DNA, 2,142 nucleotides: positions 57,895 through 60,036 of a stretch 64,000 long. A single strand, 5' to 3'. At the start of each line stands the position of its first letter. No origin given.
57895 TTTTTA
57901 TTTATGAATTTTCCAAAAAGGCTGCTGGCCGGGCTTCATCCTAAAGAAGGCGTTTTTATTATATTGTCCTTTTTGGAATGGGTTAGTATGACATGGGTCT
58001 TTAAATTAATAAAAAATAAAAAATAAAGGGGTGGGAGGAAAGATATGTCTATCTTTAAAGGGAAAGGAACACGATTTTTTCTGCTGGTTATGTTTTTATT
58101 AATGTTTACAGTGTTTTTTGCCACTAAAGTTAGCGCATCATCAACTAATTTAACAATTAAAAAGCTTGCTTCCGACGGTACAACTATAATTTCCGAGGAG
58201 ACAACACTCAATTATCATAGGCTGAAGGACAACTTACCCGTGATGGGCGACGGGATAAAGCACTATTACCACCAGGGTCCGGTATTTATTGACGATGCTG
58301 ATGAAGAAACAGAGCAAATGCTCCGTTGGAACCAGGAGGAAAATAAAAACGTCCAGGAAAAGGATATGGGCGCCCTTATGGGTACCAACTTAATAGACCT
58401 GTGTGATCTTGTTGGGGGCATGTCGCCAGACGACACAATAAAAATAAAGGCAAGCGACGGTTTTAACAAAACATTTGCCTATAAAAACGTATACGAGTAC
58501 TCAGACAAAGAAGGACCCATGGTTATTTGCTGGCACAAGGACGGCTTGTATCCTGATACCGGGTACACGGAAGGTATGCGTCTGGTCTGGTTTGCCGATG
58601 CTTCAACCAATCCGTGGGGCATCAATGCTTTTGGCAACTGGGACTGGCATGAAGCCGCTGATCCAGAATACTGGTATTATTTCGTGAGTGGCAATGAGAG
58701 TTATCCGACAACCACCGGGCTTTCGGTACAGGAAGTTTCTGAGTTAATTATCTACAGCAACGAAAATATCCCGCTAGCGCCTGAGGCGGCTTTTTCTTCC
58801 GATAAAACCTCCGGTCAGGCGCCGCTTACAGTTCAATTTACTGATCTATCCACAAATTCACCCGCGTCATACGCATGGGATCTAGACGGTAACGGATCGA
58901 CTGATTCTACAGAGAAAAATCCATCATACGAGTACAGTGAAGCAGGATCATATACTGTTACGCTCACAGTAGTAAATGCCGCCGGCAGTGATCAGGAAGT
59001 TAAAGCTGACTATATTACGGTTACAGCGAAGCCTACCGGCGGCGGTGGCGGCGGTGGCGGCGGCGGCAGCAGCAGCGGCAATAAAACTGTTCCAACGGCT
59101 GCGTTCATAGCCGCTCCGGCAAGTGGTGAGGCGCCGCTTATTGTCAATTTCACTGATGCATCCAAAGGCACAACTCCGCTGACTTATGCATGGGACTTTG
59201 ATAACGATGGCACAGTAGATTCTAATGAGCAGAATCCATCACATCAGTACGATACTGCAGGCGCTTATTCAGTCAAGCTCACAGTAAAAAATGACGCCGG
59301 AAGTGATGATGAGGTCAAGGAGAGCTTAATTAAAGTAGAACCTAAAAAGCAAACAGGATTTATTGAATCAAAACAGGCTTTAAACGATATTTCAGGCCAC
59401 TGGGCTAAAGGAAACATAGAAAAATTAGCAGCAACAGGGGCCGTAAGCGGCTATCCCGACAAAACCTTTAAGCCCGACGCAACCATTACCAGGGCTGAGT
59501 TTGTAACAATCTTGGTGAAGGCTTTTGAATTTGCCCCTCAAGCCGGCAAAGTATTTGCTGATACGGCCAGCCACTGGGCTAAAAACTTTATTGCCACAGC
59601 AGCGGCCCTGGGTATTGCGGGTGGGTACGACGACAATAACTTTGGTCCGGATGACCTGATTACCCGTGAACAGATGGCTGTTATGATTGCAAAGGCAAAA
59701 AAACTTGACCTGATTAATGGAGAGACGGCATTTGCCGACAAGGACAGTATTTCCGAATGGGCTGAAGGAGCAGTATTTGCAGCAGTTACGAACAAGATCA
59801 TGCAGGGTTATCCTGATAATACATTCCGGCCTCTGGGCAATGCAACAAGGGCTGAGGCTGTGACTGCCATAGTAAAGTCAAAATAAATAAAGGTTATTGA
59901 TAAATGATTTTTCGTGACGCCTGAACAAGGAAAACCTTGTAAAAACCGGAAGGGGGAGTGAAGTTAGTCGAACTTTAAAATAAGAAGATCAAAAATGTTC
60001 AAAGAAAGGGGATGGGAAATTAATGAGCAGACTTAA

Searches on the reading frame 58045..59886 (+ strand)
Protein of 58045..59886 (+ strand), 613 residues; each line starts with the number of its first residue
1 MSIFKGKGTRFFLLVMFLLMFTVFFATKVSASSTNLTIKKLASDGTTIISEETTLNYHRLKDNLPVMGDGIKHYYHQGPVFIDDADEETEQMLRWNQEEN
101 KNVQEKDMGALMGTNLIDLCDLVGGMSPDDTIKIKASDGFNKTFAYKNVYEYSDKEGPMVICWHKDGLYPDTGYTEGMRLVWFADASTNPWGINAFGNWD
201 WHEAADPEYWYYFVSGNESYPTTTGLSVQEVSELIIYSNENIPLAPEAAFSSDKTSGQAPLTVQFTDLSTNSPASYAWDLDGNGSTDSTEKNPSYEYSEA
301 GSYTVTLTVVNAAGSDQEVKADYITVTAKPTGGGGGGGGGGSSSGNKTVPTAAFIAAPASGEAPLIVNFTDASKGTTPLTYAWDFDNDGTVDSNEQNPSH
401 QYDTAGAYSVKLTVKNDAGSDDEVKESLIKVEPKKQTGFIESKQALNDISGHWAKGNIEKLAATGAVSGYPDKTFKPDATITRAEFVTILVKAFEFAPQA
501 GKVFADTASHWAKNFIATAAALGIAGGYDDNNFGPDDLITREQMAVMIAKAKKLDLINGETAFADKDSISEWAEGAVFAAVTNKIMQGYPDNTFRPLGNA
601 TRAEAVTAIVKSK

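Call 52: search_protein_families(library=pfam, proteins=[window:58045-59886:+], max_evalue=0.0001)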
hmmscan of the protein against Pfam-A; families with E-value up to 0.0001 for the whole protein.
window:58045-59886:+ (613 aa): 3 families
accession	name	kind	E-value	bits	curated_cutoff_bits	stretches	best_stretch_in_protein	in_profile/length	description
PF00395.25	SLH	-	7.9e-43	144.6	20.8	3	447-486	3-43/44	S-layer homology domain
PF18911.6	PKD_4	-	4.2e-29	100.9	27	2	350-428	4-82/85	PKD domain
PF00801.26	PKD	-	9.7e-23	80.4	23.5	2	251-317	5-73/80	PKD domain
